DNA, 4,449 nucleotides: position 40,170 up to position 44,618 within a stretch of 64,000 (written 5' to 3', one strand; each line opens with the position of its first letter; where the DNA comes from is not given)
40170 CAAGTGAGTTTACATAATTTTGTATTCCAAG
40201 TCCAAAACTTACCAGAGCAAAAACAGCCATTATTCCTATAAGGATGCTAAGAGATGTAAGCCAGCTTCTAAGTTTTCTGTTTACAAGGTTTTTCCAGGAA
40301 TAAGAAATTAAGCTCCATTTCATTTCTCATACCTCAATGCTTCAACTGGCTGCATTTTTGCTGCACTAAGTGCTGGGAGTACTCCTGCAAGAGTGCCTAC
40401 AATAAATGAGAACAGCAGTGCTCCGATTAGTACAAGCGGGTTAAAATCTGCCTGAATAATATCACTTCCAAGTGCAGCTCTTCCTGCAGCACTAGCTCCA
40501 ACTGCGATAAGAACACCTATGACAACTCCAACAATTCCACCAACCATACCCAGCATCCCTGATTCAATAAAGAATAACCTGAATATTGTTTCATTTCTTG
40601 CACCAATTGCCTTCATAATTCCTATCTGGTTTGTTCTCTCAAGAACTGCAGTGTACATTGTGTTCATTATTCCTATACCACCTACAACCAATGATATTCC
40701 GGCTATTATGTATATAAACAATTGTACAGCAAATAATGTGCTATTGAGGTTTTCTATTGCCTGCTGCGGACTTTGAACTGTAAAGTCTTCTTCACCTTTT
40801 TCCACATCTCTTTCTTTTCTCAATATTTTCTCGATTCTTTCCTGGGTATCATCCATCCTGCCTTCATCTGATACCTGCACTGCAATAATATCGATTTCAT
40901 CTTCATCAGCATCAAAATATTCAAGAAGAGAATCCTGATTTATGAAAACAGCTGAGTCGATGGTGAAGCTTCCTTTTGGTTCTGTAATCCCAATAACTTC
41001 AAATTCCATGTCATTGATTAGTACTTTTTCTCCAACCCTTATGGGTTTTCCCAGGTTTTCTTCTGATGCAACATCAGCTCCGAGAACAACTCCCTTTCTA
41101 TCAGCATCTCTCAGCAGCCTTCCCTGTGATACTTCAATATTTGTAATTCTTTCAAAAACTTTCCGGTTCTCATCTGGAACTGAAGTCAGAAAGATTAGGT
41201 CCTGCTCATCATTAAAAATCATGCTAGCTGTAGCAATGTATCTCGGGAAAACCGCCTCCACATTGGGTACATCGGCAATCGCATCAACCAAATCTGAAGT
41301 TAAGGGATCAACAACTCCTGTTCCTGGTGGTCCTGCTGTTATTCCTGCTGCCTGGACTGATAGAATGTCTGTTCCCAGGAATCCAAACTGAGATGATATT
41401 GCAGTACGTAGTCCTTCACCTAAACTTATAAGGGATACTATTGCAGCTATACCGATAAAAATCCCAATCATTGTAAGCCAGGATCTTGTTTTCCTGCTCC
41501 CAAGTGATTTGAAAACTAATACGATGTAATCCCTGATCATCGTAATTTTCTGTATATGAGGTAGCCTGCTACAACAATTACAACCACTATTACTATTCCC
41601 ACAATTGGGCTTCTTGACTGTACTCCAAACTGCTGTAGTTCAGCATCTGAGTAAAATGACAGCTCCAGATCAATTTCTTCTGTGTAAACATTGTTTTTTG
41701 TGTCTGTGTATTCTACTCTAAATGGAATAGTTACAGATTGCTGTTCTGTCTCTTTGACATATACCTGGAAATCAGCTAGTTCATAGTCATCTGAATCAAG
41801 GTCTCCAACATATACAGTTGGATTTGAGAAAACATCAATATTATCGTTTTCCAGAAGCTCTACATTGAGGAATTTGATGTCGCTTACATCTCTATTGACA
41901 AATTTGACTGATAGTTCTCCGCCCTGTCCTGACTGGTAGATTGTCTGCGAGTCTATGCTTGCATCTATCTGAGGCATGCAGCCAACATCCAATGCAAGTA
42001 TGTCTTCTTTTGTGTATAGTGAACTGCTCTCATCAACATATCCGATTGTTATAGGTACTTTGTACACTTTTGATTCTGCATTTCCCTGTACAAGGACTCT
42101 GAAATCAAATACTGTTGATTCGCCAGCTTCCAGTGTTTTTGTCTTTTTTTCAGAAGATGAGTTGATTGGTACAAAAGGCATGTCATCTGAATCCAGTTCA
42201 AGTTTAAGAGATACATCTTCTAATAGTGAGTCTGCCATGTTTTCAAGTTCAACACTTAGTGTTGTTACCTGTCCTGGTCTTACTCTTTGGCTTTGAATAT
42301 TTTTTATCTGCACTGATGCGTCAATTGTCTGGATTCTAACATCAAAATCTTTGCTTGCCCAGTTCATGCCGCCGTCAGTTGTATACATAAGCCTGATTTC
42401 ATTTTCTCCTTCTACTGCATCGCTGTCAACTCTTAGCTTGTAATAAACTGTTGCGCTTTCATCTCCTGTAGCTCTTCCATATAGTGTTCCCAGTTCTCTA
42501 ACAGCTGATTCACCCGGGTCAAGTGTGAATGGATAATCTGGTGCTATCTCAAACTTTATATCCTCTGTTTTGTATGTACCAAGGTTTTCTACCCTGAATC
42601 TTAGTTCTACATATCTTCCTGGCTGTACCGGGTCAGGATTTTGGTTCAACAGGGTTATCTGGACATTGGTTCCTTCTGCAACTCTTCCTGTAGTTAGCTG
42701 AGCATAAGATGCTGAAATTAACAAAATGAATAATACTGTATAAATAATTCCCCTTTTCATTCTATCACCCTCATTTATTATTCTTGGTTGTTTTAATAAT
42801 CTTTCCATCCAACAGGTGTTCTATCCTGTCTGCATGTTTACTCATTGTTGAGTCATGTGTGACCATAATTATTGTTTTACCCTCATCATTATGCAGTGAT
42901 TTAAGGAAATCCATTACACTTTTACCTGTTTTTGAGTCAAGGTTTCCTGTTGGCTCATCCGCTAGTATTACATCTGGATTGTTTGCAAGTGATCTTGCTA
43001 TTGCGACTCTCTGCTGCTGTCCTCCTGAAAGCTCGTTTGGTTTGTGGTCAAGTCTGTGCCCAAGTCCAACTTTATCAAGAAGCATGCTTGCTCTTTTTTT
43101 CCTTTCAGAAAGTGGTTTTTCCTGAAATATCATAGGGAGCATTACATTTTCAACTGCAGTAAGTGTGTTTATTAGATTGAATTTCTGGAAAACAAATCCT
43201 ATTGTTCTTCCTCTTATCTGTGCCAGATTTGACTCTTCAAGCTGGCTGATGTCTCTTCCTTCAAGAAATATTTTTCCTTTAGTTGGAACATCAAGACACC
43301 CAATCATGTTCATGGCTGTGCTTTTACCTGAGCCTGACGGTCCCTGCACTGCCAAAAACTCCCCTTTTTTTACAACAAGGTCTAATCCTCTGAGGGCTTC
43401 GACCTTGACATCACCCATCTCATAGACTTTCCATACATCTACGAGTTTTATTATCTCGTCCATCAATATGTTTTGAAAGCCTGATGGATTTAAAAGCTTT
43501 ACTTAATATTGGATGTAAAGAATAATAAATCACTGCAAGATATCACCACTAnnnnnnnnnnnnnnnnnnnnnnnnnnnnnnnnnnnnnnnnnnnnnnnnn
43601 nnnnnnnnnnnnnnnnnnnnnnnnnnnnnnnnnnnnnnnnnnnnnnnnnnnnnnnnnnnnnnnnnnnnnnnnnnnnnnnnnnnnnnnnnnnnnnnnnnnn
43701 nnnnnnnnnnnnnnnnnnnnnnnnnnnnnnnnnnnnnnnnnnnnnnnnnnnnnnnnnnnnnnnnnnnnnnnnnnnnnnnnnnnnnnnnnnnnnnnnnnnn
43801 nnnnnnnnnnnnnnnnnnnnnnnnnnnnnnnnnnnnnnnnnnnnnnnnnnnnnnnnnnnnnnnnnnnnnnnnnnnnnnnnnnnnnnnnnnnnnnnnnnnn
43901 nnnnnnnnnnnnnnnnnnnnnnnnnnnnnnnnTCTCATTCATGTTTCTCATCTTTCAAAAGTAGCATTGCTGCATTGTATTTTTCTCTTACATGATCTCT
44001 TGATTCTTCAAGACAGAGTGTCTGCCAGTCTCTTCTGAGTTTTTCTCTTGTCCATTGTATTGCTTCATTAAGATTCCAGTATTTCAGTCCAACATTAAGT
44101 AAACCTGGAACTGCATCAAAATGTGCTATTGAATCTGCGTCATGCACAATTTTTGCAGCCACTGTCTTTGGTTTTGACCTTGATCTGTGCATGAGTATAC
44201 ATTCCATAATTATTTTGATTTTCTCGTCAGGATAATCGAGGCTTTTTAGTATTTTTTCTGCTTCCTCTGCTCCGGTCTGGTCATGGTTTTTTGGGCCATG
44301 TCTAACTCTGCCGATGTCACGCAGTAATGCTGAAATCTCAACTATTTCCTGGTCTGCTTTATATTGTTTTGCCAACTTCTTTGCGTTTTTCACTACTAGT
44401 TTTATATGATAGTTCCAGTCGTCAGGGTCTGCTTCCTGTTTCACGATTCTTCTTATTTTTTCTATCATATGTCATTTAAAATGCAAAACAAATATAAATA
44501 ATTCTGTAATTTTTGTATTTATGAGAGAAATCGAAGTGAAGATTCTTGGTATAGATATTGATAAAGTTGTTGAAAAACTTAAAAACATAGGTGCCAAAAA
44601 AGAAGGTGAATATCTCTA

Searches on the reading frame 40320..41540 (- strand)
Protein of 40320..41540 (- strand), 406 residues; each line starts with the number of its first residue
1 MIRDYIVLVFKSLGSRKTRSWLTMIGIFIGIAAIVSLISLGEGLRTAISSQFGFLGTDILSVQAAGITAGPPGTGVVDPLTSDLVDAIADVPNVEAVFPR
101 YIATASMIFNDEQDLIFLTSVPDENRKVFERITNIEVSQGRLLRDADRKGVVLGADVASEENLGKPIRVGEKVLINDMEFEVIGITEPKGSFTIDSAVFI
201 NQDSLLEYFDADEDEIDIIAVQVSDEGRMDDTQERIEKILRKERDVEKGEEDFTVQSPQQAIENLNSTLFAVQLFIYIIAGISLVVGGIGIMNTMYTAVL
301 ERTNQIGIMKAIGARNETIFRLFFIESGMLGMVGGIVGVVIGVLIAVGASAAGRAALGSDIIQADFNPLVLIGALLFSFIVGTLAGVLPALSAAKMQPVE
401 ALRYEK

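Call 44: search_protein_families(library=pfam, proteins=[window:40320-41540:-], max_evalue=0.001)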
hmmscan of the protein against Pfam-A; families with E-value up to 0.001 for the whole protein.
window:40320-41540:- (406 aa): 2 families
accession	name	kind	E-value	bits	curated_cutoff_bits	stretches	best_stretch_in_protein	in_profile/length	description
PF12704.14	MacB_PCD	-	1.7e-31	110.6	27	1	20-238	1-206/207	MacB-like periplasmic core domain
PF02687.27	FtsX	-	4.7e-18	65.8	25.5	1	278-398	2-120/120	FtsX-like permease C-terminal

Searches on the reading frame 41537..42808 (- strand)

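Call 44: search_protein_families(library=pfam, proteins=[window:41537-42808:-], max_evalue=0.001)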
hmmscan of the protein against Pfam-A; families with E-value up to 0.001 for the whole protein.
window:41537-42808:- (423 aa): 3 families
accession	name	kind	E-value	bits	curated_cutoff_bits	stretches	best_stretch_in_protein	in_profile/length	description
PF23619.1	Ig_VWA7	-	6.2e-05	23.6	27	0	52-111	3-62/104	VWA7 Ig-like domain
PF10633.15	NPCBM_assoc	-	0.00015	22.3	24.4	0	177-255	2-75/78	NPCBM-associated, NEW3 domain of alpha-galactosidase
PF07705.17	CARDB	-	0.00052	20.6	22.7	0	171-249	10-79/101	CARDB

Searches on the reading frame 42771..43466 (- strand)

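Call 44: search_protein_families(library=pfam, proteins=[window:42771-43466:-], max_evalue=0.001)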
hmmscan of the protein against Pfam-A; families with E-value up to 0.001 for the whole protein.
window:42771-43466:- (231 aa): 5 families
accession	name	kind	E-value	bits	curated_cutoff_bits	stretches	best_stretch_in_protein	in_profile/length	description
PF00005.33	ABC_tran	-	7.6e-34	117.7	25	1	25-173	1-136/137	ABC transporter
PF02463.25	SMC_N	-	9.9e-06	25.6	40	0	37-216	26-209/220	RecF/RecN/SMC N terminal domain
PF03266.21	NTPase_1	-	4.6e-05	23.8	23.9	0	156-231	89-160/168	NTPase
PF13304.12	AAA_21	-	0.00011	22.8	27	0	142-206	234-300/304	AAA domain, putative AbiEii toxin, Type IV TA system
PF25199.1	nSTAND_NTPase5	-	0.0002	21.7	34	0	30-75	36-82/145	Novel STAND NTPase 5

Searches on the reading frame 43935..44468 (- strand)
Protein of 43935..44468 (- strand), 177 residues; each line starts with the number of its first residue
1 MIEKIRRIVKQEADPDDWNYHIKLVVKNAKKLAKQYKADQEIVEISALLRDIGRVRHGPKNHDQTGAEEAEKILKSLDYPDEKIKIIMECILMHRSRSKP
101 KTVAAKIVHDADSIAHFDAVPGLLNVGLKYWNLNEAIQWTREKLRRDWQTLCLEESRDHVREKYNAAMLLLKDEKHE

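Call 44: search_protein_families(library=pfam, proteins=[window:43935-44468:-], max_evalue=0.001)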
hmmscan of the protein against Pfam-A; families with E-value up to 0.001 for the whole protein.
window:43935-44468:- (177 aa): 1 family
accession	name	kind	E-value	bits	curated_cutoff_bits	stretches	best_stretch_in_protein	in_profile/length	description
PF01966.28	HD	-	9e-10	39.3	22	1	20-114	3-113/116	HD domain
